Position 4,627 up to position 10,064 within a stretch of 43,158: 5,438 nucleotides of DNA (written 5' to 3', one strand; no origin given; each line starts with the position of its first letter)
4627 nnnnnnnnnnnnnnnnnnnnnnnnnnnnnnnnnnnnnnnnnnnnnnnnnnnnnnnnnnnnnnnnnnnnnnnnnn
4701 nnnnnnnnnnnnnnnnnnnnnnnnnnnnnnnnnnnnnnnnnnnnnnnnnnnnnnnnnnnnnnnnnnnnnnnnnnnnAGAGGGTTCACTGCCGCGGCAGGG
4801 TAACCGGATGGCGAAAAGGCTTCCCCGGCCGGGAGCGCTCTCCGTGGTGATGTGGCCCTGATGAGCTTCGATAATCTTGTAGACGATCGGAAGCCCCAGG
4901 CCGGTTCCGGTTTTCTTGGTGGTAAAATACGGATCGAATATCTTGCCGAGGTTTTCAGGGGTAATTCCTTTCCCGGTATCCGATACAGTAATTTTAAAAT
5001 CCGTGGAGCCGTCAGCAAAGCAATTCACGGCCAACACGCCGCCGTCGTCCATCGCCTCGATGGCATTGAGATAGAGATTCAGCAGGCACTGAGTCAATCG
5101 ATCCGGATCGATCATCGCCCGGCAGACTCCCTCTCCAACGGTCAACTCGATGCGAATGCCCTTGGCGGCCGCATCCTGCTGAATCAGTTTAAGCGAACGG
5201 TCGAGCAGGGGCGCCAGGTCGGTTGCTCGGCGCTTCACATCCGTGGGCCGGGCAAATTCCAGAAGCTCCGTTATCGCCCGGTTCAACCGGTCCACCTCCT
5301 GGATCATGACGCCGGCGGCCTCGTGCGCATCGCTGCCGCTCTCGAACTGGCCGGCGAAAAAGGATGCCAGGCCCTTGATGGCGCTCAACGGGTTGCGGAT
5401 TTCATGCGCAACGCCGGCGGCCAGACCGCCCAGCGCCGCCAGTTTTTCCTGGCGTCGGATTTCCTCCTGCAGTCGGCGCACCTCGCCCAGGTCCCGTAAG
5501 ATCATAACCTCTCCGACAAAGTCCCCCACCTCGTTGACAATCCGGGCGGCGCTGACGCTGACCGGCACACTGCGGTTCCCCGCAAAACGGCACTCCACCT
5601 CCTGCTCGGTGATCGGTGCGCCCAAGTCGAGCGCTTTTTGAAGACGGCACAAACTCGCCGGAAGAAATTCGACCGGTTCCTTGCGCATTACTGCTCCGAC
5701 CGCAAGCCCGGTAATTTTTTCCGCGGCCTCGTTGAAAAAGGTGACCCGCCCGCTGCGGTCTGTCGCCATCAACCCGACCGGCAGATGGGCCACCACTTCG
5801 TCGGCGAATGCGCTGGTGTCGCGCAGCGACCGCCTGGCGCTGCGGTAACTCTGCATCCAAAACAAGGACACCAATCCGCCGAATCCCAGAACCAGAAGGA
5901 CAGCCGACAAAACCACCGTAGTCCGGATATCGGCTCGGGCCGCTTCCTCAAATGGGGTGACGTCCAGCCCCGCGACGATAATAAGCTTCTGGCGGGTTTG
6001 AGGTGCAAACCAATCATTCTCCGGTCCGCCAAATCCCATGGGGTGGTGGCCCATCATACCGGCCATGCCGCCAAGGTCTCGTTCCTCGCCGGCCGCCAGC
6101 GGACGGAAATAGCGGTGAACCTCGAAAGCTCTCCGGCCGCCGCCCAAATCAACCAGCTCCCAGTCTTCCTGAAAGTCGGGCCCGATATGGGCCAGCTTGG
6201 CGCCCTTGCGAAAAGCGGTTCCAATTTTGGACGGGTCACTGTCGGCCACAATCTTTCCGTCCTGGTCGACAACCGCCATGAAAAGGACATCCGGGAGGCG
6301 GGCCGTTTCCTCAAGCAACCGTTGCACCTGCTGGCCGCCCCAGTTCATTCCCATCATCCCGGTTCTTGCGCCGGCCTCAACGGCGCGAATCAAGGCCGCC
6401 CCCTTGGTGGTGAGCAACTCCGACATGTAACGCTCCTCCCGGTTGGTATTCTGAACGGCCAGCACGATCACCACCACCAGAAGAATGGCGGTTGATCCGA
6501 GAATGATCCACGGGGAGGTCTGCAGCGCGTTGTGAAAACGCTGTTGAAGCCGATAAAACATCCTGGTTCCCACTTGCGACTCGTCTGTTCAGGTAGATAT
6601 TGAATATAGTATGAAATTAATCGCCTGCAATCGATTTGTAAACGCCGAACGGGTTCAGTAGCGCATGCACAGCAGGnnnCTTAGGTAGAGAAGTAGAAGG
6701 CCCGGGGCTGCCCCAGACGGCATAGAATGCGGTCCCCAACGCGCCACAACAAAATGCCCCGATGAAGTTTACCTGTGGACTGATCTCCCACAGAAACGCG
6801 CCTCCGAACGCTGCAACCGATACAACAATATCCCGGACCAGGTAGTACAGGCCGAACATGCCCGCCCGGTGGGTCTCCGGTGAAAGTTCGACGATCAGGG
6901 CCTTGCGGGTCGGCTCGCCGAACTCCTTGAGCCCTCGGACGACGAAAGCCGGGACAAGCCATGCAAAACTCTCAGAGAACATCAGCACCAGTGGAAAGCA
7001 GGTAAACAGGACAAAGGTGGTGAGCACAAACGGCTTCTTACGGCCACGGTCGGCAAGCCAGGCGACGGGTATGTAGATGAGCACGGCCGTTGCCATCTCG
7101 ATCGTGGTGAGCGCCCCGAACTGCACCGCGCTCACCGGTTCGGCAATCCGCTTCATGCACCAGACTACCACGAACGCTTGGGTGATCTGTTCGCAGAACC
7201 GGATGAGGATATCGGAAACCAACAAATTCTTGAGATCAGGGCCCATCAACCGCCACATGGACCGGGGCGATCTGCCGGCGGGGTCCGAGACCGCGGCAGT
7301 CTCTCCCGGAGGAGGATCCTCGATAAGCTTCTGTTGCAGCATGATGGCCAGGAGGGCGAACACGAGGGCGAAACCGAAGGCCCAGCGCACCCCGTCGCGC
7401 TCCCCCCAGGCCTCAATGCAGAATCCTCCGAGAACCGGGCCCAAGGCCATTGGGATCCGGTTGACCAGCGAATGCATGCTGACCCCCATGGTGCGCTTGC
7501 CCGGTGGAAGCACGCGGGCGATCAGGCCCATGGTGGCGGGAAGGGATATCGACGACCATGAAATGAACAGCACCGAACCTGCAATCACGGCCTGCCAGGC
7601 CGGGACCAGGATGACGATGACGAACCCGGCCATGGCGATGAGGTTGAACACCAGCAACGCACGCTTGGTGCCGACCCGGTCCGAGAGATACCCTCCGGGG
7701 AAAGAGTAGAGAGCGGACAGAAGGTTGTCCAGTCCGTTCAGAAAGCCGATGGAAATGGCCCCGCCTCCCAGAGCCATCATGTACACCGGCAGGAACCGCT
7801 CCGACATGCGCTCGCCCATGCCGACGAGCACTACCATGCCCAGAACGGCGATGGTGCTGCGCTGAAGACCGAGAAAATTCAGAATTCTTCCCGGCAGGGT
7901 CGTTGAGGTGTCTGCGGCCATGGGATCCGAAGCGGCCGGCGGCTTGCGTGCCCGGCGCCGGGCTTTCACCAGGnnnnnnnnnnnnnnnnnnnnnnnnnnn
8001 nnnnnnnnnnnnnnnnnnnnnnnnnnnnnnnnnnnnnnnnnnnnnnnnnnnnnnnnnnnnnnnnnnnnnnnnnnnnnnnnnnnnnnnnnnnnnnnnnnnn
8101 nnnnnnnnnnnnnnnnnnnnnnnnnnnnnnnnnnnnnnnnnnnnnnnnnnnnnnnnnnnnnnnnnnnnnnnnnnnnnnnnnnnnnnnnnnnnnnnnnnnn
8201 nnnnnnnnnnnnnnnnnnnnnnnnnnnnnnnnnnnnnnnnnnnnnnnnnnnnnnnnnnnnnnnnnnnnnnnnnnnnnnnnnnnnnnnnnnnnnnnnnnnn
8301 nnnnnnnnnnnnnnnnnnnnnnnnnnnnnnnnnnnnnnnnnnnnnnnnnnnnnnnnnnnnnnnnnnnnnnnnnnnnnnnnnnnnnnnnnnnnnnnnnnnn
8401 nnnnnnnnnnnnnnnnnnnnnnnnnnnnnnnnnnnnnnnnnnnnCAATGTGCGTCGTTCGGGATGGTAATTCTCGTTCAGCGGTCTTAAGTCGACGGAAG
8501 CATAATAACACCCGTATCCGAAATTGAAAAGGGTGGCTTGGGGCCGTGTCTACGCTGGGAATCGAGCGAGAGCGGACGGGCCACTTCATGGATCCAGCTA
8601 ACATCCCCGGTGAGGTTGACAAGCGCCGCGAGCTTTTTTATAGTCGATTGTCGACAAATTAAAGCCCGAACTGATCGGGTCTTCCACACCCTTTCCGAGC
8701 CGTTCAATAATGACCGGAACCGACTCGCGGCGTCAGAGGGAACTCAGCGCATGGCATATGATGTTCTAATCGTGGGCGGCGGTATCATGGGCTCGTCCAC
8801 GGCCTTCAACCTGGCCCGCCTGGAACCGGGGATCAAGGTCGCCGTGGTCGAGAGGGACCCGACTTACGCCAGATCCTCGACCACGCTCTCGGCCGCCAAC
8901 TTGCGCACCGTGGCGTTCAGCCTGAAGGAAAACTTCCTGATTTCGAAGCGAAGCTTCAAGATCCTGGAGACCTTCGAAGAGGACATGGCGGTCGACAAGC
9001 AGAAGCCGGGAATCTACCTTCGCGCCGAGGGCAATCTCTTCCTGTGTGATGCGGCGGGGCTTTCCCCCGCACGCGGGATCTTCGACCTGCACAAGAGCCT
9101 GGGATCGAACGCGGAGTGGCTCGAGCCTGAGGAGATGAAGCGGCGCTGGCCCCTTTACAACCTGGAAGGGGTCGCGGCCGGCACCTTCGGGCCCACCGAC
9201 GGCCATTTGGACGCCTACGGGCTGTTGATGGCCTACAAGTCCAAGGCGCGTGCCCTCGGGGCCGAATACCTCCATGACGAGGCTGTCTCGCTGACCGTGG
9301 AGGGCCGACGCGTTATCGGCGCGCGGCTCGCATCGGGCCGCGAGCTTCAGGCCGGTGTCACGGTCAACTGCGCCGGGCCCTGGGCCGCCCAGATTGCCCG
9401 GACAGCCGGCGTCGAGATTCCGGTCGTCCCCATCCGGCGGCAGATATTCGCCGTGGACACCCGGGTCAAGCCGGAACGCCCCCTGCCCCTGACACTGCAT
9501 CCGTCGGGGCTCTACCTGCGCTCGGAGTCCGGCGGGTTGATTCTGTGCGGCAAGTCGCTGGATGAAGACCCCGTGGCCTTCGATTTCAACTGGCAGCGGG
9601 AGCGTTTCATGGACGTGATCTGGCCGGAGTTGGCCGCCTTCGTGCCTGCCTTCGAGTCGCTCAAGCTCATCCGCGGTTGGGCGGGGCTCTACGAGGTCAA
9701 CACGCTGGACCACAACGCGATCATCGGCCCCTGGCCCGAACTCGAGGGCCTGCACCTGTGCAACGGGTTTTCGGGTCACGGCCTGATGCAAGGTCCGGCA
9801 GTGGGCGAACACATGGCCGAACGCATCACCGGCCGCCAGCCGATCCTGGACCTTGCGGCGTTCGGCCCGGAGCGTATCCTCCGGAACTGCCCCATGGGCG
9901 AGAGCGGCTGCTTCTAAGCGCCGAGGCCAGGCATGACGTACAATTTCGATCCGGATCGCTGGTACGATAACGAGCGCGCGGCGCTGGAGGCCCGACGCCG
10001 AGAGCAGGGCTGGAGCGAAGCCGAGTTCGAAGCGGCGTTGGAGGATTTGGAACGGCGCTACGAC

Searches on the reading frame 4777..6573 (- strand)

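Call 35: search_protein_families(library=pfam, proteins=[window:4777-6573:-], max_evalue=0.00001)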
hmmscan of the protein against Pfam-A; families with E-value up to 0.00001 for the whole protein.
window:4777-6573:- (599 aa): 5 families
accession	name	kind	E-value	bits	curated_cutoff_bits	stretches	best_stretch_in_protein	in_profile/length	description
PF02518.31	HATPase_c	-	4.1e-25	88.8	26.4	1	489-593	2-109/111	Histidine kinase-, DNA gyrase B-, and HSP90-like ATPase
PF00989.32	PAS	-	6.4e-13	49.2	22.6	1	259-361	5-112/113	PAS fold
PF00512.31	HisKA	-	6.6e-13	48.9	26.9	1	381-443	2-63/66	His Kinase A (phospho-acceptor) domain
PF13426.13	PAS_9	-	1.1e-09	39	27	1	266-362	2-101/103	PAS domain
PF08448.16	PAS_4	-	3.1e-08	34.2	23.1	1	262-367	2-110/110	PAS fold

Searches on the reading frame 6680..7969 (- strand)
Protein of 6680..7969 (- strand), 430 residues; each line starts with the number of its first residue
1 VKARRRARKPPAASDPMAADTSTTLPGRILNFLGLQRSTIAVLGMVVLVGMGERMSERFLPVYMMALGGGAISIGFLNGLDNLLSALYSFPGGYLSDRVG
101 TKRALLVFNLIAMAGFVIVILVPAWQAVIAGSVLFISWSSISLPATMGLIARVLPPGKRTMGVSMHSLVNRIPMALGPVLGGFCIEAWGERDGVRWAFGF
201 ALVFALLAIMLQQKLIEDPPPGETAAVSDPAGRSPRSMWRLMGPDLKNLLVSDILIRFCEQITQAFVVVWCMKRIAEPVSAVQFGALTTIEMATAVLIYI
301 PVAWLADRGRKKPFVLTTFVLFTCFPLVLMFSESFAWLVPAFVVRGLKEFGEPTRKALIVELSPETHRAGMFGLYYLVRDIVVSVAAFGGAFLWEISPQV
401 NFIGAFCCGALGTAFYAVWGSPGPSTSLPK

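Call 35: search_protein_families(library=pfam, proteins=[window:6680-7969:-], max_evalue=0.00001)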
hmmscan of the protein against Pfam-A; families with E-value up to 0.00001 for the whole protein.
window:6680-7969:- (430 aa): 1 family
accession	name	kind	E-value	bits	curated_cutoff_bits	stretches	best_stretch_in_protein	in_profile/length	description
PF07690.21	MFS_1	-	4.2e-35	121.7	33.4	2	45-242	4-199/347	Major Facilitator Superfamily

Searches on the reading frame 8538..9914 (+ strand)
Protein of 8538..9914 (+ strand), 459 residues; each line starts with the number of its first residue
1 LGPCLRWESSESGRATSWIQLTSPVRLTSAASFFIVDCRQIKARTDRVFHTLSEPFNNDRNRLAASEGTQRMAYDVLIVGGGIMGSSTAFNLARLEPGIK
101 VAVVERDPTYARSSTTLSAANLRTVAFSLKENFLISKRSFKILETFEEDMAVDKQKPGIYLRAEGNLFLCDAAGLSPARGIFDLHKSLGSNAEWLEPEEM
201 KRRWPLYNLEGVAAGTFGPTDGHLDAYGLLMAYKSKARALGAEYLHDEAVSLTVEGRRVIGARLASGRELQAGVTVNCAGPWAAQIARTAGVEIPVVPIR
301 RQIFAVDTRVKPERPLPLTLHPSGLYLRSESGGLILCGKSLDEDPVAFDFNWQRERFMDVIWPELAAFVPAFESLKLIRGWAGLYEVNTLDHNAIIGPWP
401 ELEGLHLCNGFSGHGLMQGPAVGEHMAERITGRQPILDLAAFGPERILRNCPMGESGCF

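Call 7: search_protein_families(library=pfam, proteins=[window:8538-9914:+], max_evalue=0.0001)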
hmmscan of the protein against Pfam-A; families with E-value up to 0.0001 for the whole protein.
window:8538-9914:+ (459 aa): 3 families
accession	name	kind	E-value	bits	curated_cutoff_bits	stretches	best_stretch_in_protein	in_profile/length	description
PF01266.30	DAO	-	5.1e-60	204.3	27.9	1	75-429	1-353/353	FAD dependent oxidoreductase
PF06039.21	Mqo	-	7.6e-05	21.8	27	1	74-116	3-45/489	Malate:quinone oxidoreductase (Mqo)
PF13450.12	NAD_binding_8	-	8.3e-05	23.2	21.9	0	78-109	1-30/68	NAD(P)-binding Rossmann-like domain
